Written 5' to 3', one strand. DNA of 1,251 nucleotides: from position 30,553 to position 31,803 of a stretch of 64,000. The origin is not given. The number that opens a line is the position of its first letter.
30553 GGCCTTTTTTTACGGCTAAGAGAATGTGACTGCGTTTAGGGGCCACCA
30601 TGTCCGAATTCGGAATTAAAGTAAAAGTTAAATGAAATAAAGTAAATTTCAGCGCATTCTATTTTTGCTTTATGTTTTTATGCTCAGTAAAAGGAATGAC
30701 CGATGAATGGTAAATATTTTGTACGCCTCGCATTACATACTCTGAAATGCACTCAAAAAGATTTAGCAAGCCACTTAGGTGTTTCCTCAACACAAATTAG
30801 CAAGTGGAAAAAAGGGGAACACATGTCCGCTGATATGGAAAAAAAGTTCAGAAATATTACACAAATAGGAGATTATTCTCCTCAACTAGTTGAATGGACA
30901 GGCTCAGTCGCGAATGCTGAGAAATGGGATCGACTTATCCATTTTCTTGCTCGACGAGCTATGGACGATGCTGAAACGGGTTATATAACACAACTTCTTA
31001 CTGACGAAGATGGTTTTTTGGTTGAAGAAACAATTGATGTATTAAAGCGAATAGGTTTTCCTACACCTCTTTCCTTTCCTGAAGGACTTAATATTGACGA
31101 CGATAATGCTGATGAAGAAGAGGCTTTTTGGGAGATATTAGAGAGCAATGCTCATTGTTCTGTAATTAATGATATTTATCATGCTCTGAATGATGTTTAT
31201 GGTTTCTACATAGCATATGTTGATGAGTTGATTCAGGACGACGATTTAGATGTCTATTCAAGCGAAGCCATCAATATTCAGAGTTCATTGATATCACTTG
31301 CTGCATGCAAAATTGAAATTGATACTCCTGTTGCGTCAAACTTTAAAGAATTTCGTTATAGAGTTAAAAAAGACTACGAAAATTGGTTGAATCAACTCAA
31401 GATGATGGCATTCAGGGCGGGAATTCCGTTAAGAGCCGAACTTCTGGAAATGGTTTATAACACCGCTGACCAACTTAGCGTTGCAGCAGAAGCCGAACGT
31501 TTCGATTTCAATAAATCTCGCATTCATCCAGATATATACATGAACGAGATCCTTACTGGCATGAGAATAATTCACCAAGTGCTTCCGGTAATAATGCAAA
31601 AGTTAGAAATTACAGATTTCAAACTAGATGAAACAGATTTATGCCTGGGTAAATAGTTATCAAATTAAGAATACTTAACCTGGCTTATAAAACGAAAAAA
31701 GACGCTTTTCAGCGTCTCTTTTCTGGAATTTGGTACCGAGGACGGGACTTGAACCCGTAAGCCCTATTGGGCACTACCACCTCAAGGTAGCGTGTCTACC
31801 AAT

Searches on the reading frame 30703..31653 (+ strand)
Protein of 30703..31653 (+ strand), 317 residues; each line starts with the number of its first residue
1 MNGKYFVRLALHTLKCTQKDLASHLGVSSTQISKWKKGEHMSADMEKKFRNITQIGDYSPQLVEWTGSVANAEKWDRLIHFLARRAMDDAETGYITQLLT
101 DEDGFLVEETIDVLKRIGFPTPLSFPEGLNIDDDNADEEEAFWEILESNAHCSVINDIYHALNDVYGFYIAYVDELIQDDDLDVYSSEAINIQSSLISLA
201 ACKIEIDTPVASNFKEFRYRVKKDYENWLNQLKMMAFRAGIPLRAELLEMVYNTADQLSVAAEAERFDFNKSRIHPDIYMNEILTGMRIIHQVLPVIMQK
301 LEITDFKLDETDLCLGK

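Call 42: search_protein_families(library=pfam, proteins=[window:30703-31653:+], max_evalue=0.01)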
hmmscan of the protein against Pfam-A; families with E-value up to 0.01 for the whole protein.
window:30703-31653:+ (317 aa): 7 families
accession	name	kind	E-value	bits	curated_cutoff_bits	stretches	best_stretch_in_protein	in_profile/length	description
PF12844.13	HTH_19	-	1.7e-05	25.1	30.2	1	6-42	3-38/64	Helix-turn-helix domain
PF01381.28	HTH_3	-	0.0013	19.2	23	1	15-40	9-34/55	Helix-turn-helix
PF10668.15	Phage_terminase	-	0.0025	17.9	22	1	13-37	22-44/67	Phage terminase small subunit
PF13518.12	HTH_28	-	0.0067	16.9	25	0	7-38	6-35/52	Helix-turn-helix domain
PF07022.19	Phage_CI_repr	-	0.0079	17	22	0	14-44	10-41/65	Bacteriophage CI repressor helix-turn-helix domain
PF13443.12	HTH_26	-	0.0079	16.9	22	0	11-41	6-38/63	Cro/C1-type HTH DNA-binding domain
PF15943.11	YdaS_toxin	-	0.0089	16.3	30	0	18-38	11-31/65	Bacterial toxin YdaS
